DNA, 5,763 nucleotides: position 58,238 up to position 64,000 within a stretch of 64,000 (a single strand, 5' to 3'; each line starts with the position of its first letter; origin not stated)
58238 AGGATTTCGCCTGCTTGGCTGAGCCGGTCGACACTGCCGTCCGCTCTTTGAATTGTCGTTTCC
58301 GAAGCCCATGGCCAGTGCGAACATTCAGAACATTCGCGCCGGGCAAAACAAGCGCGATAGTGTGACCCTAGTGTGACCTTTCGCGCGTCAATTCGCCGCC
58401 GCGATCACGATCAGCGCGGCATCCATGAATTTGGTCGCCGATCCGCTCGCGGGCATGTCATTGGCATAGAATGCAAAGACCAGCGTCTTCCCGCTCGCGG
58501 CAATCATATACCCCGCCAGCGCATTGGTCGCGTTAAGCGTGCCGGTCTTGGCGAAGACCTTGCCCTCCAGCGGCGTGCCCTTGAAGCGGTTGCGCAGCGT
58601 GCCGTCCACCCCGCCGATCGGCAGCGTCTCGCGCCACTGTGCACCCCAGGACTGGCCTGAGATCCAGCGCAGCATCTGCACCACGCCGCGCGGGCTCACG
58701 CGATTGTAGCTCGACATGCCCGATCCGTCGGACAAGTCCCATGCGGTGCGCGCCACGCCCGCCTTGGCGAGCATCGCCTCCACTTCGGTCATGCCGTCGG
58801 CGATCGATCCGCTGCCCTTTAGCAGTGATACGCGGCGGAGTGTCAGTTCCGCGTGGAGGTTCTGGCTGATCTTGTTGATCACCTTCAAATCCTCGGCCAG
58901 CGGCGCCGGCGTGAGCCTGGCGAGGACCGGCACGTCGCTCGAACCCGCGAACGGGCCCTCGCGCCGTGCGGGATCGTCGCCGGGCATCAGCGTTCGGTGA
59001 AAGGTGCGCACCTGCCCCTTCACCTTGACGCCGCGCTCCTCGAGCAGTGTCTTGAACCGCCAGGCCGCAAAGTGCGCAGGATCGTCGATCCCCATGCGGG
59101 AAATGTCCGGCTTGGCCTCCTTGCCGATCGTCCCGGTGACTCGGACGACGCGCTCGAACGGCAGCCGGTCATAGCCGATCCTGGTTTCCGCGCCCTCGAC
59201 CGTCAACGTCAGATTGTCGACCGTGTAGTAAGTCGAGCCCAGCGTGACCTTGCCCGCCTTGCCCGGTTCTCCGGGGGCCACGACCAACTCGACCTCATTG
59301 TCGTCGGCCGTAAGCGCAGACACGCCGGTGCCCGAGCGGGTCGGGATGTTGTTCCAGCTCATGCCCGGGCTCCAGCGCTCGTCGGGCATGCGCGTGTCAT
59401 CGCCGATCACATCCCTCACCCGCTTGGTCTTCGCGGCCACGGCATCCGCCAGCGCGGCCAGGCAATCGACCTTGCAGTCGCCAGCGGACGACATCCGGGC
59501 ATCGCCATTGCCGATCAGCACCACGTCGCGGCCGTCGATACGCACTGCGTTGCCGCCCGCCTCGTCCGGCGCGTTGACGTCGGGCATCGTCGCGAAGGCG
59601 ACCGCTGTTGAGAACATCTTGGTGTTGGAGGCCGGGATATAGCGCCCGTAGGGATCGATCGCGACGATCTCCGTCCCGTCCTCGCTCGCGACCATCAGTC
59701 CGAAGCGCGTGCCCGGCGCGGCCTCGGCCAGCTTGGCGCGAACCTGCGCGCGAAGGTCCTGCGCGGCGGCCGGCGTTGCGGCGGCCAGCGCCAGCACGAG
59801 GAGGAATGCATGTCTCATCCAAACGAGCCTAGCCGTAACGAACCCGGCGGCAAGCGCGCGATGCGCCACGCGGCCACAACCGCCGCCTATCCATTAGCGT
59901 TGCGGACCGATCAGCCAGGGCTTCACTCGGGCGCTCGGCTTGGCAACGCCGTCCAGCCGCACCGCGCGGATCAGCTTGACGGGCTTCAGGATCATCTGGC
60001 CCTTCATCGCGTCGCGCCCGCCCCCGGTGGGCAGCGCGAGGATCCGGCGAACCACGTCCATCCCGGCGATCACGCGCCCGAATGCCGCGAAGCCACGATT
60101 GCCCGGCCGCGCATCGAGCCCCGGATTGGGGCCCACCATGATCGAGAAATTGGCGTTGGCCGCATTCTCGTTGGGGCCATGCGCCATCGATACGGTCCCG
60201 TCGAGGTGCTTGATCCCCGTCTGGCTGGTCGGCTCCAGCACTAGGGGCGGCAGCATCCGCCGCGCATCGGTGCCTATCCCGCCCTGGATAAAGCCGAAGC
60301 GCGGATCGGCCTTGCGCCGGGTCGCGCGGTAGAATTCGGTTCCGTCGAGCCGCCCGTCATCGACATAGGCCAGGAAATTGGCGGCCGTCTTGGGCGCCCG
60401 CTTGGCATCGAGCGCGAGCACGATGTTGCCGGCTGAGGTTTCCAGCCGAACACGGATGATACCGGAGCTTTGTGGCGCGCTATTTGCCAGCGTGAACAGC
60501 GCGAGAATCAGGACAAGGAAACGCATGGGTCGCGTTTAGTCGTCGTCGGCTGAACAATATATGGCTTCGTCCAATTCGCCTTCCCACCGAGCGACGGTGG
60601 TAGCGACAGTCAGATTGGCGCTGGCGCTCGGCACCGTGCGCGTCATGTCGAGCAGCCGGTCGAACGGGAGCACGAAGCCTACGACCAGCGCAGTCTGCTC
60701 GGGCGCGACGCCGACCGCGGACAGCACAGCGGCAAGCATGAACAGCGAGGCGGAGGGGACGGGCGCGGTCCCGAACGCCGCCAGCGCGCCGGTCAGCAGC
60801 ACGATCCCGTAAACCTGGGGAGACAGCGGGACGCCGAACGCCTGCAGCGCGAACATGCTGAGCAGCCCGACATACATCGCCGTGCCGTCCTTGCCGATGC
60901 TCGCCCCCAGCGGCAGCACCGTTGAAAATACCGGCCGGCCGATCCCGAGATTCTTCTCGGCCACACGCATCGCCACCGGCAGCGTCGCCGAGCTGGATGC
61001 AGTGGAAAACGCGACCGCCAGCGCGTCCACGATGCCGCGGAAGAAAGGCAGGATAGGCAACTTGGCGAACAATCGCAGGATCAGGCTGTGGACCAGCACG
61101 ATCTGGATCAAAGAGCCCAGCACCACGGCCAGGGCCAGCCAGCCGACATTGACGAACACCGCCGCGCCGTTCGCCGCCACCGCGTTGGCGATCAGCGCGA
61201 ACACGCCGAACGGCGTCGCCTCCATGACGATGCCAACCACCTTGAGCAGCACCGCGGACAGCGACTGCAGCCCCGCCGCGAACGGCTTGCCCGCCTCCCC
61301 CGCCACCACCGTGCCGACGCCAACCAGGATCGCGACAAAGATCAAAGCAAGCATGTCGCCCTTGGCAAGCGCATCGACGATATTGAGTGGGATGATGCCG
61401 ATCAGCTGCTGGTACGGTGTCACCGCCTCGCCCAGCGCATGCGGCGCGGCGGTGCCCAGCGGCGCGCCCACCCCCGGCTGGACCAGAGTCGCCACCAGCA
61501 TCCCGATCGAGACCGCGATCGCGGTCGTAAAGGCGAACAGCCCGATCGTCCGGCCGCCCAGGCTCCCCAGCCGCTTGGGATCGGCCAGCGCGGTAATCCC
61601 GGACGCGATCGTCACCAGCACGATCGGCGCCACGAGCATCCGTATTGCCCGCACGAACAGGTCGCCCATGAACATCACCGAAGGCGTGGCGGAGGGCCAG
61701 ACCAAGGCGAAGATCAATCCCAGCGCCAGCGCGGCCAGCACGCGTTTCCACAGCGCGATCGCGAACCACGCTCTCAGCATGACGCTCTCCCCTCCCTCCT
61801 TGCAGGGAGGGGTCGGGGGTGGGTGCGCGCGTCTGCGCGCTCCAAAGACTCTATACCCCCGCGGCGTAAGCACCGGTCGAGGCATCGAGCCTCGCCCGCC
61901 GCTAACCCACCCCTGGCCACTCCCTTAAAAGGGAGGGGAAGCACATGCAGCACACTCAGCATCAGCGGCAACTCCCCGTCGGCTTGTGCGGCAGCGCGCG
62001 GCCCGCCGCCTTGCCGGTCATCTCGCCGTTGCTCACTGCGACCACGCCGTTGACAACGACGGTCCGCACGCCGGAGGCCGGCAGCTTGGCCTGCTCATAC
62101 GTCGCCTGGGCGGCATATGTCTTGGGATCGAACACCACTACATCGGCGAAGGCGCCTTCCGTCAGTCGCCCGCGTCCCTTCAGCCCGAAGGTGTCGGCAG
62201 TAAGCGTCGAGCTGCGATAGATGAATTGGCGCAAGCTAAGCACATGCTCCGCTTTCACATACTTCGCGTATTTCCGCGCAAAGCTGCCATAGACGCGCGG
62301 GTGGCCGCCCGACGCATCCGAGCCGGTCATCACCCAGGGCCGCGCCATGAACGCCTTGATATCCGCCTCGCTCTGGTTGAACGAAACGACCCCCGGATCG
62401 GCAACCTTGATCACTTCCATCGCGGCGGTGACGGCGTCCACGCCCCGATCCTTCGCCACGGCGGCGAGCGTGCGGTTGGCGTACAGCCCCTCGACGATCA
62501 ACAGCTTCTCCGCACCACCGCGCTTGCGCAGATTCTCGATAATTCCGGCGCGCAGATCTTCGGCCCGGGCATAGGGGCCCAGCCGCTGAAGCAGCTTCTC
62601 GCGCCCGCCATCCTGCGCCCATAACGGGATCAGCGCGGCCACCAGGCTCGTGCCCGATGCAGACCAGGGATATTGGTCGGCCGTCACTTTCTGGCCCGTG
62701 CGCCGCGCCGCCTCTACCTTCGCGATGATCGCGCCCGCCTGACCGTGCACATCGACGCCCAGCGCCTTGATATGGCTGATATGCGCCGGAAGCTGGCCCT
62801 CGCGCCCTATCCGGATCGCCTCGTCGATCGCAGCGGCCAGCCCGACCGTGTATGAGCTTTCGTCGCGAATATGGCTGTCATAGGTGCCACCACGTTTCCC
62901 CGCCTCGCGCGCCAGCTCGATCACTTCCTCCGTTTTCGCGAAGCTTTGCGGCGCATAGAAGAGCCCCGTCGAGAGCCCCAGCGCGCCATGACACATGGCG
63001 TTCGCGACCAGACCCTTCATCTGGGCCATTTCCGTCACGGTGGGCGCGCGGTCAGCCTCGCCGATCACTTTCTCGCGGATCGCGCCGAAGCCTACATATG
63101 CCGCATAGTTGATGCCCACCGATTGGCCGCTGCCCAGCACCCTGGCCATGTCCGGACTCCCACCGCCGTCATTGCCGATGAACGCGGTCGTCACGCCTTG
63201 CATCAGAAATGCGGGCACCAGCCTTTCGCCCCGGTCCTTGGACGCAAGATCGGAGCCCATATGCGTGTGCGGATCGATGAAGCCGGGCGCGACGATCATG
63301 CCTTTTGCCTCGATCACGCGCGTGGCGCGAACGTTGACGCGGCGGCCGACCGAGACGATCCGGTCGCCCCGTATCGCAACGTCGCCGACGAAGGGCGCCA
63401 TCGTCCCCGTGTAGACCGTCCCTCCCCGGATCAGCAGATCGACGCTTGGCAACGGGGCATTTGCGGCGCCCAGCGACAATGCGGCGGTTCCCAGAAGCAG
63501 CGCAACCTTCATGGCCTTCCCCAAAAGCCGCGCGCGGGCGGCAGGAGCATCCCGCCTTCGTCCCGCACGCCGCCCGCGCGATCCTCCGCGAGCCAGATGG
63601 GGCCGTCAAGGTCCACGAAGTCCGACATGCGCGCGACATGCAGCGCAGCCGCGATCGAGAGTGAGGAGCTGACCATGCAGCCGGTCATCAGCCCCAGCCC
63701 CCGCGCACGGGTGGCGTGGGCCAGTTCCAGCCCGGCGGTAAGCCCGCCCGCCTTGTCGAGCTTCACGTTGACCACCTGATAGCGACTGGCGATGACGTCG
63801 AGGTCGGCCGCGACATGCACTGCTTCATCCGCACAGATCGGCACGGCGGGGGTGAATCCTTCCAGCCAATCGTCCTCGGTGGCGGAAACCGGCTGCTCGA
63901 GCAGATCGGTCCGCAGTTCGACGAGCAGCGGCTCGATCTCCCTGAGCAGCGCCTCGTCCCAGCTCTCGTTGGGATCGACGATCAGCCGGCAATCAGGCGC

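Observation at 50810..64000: Candidate peptidoglycan-peptide / D-amino-acid utilisation locus (PUL-like, TonB-fed)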

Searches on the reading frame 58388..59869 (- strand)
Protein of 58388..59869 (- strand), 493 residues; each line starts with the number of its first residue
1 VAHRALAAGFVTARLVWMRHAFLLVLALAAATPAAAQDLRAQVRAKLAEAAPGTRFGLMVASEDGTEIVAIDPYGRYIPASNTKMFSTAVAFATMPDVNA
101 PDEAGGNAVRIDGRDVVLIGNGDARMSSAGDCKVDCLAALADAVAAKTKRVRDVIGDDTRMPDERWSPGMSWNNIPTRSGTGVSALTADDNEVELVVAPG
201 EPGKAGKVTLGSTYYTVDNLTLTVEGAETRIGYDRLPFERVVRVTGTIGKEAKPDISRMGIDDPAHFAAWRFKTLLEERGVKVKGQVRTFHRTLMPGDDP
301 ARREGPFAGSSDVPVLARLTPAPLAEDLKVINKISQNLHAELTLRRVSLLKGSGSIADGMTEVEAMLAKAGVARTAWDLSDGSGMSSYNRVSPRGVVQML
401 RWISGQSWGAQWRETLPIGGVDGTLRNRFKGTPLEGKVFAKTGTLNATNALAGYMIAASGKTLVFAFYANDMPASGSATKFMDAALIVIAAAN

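Call 3: search_protein_families(library=pfam, proteins=[window:58388-59869:-])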
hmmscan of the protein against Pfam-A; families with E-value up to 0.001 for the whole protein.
window:58388-59869:- (493 aa): 1 family
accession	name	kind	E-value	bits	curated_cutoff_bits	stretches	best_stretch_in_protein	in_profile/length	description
PF02113.21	Peptidase_S13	-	3.8e-67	227.4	22.8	1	40-489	2-440/444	D-Ala-D-Ala carboxypeptidase 3 (S13) family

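Call 4: search_protein_families(library=ncbifam, proteins=[window:58388-59869:-])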
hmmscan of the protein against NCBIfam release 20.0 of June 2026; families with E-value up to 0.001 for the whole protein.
window:58388-59869:- (493 aa): 2 families
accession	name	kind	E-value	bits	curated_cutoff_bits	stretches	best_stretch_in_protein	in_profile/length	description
TIGR00666.1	PBP4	equivalog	2.6e-53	181.2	107.8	1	76-471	13-397/397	D-alanyl-D-alanine carboxypeptidase/D-alanyl-D-alanine endopeptidase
NF008322.0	PRK11113.1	equivalog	5e-27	94.5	527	1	41-472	21-448/477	serine-type D-Ala-D-Ala carboxypeptidase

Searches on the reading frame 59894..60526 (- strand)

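Call 3: search_protein_families(library=pfam, proteins=[window:59894-60526:-])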
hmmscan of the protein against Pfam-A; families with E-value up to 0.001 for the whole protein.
window:59894-60526:- (210 aa): 1 family
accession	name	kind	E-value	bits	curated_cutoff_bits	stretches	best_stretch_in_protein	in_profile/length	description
PF00160.26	Pro_isomerase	-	5.8e-25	88.8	21.7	1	26-175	2-150/159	Cyclophilin type peptidyl-prolyl cis-trans isomerase/CLD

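Call 4: search_protein_families(library=ncbifam, proteins=[window:59894-60526:-])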
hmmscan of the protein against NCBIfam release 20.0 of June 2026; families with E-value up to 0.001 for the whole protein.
window:59894-60526:- (210 aa): 2 families
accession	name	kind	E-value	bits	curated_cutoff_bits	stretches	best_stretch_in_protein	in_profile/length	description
NF008151.0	PRK10903.1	equivalog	1.4e-24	86.6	308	1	4-167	9-167/190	peptidylprolyl isomerase A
NF008057.0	PRK10791.1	equivalog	1.5e-13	50.8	297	1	26-175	2-147/164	peptidylprolyl isomerase B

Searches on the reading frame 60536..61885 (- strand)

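Call 3: search_protein_families(library=pfam, proteins=[window:60536-61885:-])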
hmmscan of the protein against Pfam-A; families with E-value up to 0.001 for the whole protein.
window:60536-61885:- (449 aa): 1 family
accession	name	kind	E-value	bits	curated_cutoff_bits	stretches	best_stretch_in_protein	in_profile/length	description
PF00375.23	SDF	-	3.9e-98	329.5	27.9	1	45-434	1-387/387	Sodium:dicarboxylate symporter family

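Call 4: search_protein_families(library=ncbifam, proteins=[window:60536-61885:-])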
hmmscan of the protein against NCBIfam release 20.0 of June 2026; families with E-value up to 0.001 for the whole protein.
window:60536-61885:- (449 aa): 4 families
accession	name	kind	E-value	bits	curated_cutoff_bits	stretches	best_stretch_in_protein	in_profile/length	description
NF002461.0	PRK01663.1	subfamily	4.7e-62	210.4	513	1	43-441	7-408/428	C4-dicarboxylate transporter DctA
NF009587.0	PRK13027.1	subfamily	5.1e-58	196.9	570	1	40-441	4-409/442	C4-dicarboxylate transporter DctA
NF008440.0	PRK11283.1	equivalog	1.2e-52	179.1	638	1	73-440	44-417/437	glutamate/aspartate:proton symporter GltP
NF010151.0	PRK13628.1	equivalog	5e-30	104.8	308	1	35-427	6-393/407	serine/threonine transporter SstT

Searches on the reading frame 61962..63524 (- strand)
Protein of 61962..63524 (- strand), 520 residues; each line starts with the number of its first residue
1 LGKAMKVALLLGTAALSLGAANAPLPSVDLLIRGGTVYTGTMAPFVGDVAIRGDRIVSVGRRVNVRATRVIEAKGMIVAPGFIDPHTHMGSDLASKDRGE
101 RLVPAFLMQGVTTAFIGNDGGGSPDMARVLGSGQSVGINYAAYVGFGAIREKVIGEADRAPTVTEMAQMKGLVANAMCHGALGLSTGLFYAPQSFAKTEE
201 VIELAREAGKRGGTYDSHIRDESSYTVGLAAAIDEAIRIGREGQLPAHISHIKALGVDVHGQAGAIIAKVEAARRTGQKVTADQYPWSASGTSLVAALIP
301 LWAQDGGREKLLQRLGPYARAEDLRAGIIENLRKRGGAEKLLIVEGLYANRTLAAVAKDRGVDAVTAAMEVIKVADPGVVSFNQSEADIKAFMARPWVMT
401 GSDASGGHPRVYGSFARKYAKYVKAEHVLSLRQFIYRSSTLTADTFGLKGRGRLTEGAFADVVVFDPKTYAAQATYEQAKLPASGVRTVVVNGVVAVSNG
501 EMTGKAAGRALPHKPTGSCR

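Call 3: search_protein_families(library=pfam, proteins=[window:61962-63524:-])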
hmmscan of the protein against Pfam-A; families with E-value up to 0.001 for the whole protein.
window:61962-63524:- (520 aa): 2 families
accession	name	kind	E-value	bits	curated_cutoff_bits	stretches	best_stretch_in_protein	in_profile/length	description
PF07969.17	Amidohydro_3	-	1e-17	65.2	29.7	2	326-496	292-471/472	Amidohydrolase family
PF01979.26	Amidohydro_1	-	6.8e-13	49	25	2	378-494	231-343/345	Amidohydrolase family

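Call 4: search_protein_families(library=ncbifam, proteins=[window:61962-63524:-])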
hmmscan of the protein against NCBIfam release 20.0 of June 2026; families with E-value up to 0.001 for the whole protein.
window:61962-63524:- (520 aa): 52 families (the best 25 are shown)
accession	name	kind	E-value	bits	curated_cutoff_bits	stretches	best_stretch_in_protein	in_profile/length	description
NF006560.0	PRK09061.1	subfamily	3.1e-50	171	340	1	13-510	11-510/517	amidohydrolase family protein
NF006689.0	PRK09237.1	equivalog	2e-16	59.5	371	1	28-114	3-89/383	amidohydrolase/deacetylase family metallohydrolase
TIGR02033.1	D-hydantoinase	equivalog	1e-15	57.6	393.25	1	30-92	1-63/454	dihydropyrimidinase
NF009941.0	PRK13404.1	subfamily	1e-14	54.1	647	1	28-95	4-69/478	dihydropyrimidinase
NF006559.0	PRK09060.1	equivalog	8.5e-14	50.7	482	1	28-115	5-92/444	dihydroorotase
NF004839.0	PRK06189.1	equivalog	4.4e-13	48.7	631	1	28-95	3-69/451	allantoinase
NF009060.0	PRK12394.1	equivalog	5.5e-13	48.5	442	1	28-115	3-89/381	metallo-dependent hydrolase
NF006056.0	PRK08204.1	subfamily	5.6e-13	48.4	391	1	30-89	5-67/449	hypothetical protein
TIGR03121.1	one_C_dehyd_A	equivalog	7.1e-13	47.6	392.75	2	426-510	427-511/556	formylmethanofuran dehydrogenase subunit A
TIGR00857.1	pyrC_multi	subfamily_domain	5.5e-12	45.4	279.05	1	47-113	6-73/412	dihydroorotase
TIGR03178.1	allantoinase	equivalog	1.3e-11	44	357.85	1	29-89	1-60/441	allantoinase AllB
NF006837.0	PRK09357.1-2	equivalog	3.8e-11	42.2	575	2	414-469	331-384/428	dihydroorotase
NF002668.0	PRK02382.1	equivalog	4e-11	42.3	452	1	46-89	13-57/436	dihydroorotase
NF005960.0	PRK08044.1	equivalog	4.7e-11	42.1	688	1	27-92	2-65/453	allantoinase AllB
NF006839.0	PRK09357.1-4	equivalog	5.7e-11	41.7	576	1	44-89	17-62/422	dihydroorotase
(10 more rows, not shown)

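Call 15: search_solved_structures(query=window:61962-63524:-, max_evalue=1e-10)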
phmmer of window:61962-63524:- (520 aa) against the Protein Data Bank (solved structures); distinct sequences matched with E-value up to 1e-10: 12.
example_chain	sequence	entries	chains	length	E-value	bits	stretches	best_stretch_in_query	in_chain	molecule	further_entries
1m7j_A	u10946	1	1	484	7.9e-63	216.3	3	137-295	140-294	D-aminoacylase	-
1rjp_A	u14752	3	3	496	9.6e-63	216.1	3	137-295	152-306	D-aminoacylase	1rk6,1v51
1rjq_A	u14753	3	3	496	1e-61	212.7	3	137-295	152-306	D-aminoacylase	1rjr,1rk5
1v4y_A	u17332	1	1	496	2.7e-61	211.3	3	137-295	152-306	D-aminoacylase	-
9g5m_A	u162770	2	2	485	7.1e-59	203.3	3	137-294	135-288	Amidohydrolase family protein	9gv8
3gip_A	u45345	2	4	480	1.2e-53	186.1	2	352-496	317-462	N-acyl-D-glutamate deacylase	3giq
9kb1_A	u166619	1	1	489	2.2e-47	165.4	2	349-499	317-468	PpOngB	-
9kb3_A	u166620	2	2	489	2.1e-46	162.2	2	349-499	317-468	Carbohydrate de-N-acetylated protein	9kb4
1yny_A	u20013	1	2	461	2.1e-14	56.6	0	32-91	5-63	D-Hydantoinase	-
4kir_A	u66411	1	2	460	2.4e-14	56.4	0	32-91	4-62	D-hydantoinase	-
4kqn_A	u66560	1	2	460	3.2e-13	52.7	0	32-91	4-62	D-hydantoinase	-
3sfw_A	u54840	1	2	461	8.9e-11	44.7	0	32-91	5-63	Dihydropyrimidinase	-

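Call 55: search_solved_structures(query=window:61962-63524:-, max_evalue=1e-40, show_alignments=1)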
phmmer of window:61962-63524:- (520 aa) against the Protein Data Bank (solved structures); distinct sequences matched with E-value up to 1e-40: 8.
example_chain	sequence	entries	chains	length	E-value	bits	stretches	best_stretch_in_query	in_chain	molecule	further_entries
1m7j_A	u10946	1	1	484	7.9e-63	216.3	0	137-295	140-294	D-aminoacylase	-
1rjp_A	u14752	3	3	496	9.6e-63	216.1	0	137-295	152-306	D-aminoacylase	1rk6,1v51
1rjq_A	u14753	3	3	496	1e-61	212.7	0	137-295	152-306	D-aminoacylase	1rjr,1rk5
1v4y_A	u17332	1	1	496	2.7e-61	211.3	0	137-295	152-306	D-aminoacylase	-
9g5m_A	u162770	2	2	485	7.1e-59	203.3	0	137-294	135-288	Amidohydrolase family protein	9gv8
3gip_A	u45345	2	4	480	1.2e-53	186.1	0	352-496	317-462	N-acyl-D-glutamate deacylase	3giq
9kb1_A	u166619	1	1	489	2.2e-47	165.4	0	349-499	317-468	PpOngB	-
9kb3_A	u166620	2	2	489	2.1e-46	162.2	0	349-499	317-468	Carbohydrate de-N-acetylated protein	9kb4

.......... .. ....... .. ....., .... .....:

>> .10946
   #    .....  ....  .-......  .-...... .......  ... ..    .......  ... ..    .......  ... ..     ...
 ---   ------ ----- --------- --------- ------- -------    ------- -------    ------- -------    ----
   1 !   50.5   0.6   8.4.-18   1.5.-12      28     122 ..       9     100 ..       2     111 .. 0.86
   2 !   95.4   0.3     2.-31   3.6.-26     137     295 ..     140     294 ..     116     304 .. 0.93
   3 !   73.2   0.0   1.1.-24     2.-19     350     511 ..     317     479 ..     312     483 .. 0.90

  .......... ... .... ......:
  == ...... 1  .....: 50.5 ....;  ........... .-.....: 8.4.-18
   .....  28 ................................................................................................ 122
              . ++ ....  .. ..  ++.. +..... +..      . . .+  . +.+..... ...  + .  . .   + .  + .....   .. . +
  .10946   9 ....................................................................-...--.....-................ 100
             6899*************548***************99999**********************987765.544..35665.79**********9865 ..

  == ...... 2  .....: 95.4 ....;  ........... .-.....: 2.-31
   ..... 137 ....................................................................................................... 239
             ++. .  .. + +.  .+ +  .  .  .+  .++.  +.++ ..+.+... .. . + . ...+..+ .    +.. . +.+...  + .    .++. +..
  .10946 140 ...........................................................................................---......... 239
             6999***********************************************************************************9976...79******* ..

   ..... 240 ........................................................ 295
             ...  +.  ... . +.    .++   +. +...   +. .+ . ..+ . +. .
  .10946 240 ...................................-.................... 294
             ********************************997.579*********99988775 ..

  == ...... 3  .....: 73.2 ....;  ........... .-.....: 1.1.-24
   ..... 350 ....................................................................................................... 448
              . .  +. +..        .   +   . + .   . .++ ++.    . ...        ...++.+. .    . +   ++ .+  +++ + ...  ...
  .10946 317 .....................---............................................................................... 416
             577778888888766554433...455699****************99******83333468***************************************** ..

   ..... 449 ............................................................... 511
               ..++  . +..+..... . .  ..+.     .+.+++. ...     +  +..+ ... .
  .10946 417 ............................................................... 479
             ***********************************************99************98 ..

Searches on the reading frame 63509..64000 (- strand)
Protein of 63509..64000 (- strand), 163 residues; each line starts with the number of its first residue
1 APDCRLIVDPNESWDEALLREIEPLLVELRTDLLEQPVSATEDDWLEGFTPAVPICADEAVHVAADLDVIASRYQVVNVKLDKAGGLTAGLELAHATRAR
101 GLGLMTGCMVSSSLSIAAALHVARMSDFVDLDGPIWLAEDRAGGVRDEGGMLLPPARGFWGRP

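Call 3: search_protein_families(library=pfam, proteins=[window:63509-64000:-])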
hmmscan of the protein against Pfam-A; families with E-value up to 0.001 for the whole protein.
window:63509-64000:- (163 aa): 1 family
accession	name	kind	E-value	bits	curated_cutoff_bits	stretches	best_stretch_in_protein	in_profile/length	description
PF13378.12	MR_MLE_C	-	1.6e-18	67.7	29.4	1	2-155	43-206/219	Enolase C-terminal domain-like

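Call 4: search_protein_families(library=ncbifam, proteins=[window:63509-64000:-])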
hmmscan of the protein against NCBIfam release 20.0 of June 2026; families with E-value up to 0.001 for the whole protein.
window:63509-64000:- (163 aa): 6 families
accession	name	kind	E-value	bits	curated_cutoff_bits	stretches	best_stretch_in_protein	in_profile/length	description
NF042940.1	racemase_DgcA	equivalog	1.8e-62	211.4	400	1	1-161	163-323/323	N-acetyl-D-Glu racemase DgcA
NF011708.0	PRK15129.1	equivalog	4.2e-44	150.9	343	1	1-150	168-317/321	L-Ala-D/L-Glu epimerase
TIGR02534.1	mucon_cyclo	subfamily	3.2e-13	49.5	334.95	1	5-126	189-314/368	muconate/chloromuconate family cycloisomerase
NF041118.1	A_G_epim_Thtga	equivalog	5.3e-13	48.8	500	1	3-144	181-330/341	L-Ala-D/L-Glu epimerase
TIGR01928.1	menC_lowGC_arch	equivalog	1.4e-09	37.4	200.65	1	2-128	173-302/325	o-succinylbenzoate synthase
NF002782.0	PRK02901.1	equivalog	7e-07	28.5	288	1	2-123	133-255/328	o-succinylbenzoate synthase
